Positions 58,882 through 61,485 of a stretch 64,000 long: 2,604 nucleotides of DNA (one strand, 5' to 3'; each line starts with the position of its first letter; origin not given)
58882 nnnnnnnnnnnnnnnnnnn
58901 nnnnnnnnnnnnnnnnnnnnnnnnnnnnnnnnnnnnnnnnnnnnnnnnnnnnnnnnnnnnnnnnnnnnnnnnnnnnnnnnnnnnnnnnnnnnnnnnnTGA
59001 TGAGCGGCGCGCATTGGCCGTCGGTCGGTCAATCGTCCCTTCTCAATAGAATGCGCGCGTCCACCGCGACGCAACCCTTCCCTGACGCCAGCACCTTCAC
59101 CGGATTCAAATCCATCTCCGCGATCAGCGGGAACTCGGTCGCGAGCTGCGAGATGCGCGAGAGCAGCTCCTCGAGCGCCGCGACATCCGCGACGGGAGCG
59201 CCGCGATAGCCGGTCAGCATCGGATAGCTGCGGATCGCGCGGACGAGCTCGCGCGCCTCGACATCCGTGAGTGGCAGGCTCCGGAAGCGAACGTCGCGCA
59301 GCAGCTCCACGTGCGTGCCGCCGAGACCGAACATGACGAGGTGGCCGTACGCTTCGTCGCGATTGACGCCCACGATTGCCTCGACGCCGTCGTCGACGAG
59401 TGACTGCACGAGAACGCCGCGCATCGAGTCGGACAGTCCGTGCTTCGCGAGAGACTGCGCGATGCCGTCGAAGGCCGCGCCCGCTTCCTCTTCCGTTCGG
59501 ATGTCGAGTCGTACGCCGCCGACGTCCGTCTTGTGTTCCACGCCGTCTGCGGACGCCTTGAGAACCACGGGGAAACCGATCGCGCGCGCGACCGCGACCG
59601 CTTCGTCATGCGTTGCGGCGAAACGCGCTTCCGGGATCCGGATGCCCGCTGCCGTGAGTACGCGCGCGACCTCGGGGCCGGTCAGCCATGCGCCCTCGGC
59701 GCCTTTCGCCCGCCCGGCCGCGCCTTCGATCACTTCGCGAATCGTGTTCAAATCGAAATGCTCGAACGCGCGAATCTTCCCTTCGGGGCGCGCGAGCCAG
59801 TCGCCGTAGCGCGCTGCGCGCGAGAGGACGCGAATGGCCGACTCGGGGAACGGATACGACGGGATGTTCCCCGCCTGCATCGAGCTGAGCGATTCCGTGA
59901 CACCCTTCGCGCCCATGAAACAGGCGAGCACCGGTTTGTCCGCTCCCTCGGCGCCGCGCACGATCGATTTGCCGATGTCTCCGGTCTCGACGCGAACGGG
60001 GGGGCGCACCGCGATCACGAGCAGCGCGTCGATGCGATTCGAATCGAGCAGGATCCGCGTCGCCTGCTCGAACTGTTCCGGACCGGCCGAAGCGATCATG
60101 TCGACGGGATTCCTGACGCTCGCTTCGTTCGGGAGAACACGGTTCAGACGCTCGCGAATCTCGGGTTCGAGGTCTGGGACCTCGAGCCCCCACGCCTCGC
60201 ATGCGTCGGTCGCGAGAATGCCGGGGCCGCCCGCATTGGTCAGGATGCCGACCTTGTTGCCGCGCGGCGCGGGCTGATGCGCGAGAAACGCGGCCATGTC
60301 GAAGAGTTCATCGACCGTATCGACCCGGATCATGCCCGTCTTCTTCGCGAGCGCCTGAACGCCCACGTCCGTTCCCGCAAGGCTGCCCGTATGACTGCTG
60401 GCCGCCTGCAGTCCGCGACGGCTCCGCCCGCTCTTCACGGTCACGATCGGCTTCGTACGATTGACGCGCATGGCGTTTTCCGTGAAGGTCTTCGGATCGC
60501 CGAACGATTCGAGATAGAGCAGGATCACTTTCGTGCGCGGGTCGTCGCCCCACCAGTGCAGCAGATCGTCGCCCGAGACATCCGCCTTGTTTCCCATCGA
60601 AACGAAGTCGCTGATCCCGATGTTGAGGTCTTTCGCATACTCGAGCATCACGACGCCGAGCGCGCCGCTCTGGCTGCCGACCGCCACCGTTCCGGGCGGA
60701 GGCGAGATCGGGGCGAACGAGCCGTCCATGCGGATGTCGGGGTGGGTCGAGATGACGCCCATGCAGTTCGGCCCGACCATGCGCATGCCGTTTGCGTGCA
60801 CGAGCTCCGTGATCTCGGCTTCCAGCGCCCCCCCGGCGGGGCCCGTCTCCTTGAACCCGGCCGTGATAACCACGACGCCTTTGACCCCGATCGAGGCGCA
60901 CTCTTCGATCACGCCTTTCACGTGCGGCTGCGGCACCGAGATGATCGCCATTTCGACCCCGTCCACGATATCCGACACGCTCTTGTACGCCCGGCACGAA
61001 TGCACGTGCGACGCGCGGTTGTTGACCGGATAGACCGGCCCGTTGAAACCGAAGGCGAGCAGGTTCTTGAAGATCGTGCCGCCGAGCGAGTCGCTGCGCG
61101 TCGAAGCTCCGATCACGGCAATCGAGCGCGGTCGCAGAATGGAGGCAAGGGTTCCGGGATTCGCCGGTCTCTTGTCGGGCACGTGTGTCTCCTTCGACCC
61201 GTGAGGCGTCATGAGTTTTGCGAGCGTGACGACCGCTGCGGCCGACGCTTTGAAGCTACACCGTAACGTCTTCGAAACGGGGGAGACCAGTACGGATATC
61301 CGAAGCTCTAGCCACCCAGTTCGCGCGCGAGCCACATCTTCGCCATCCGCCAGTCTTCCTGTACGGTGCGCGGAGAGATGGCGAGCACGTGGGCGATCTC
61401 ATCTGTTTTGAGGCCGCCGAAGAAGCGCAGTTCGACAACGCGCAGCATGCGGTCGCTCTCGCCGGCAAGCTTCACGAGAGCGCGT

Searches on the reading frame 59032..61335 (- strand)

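Call 59: search_protein_families(library=pfam, proteins=[window:59032-61335:-], max_evalue=0.0001)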
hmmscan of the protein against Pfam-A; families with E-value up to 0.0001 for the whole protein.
window:59032-61335:- (768 aa): 5 families
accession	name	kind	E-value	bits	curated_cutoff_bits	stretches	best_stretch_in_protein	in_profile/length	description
PF13549.11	ATP-grasp_5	-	5.3e-72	242.2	27.6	1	544-763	3-220/221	ATP-grasp domain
PF13607.11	Succ_CoA_lig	-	1.3e-50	171.2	27.4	1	214-351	1-138/138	Succinyl-CoA ligase like flavodoxin domain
PF13380.12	CoA_binding_2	-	1e-22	81.2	22.8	1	70-195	1-114/116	CoA binding domain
PF19045.5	Ligase_CoA_2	-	2.5e-14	54.1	23.7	1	363-505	2-149/162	Ligase-CoA domain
PF02629.25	CoA_binding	-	4.6e-14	53.4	22.3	1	70-160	4-97/97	CoA binding domain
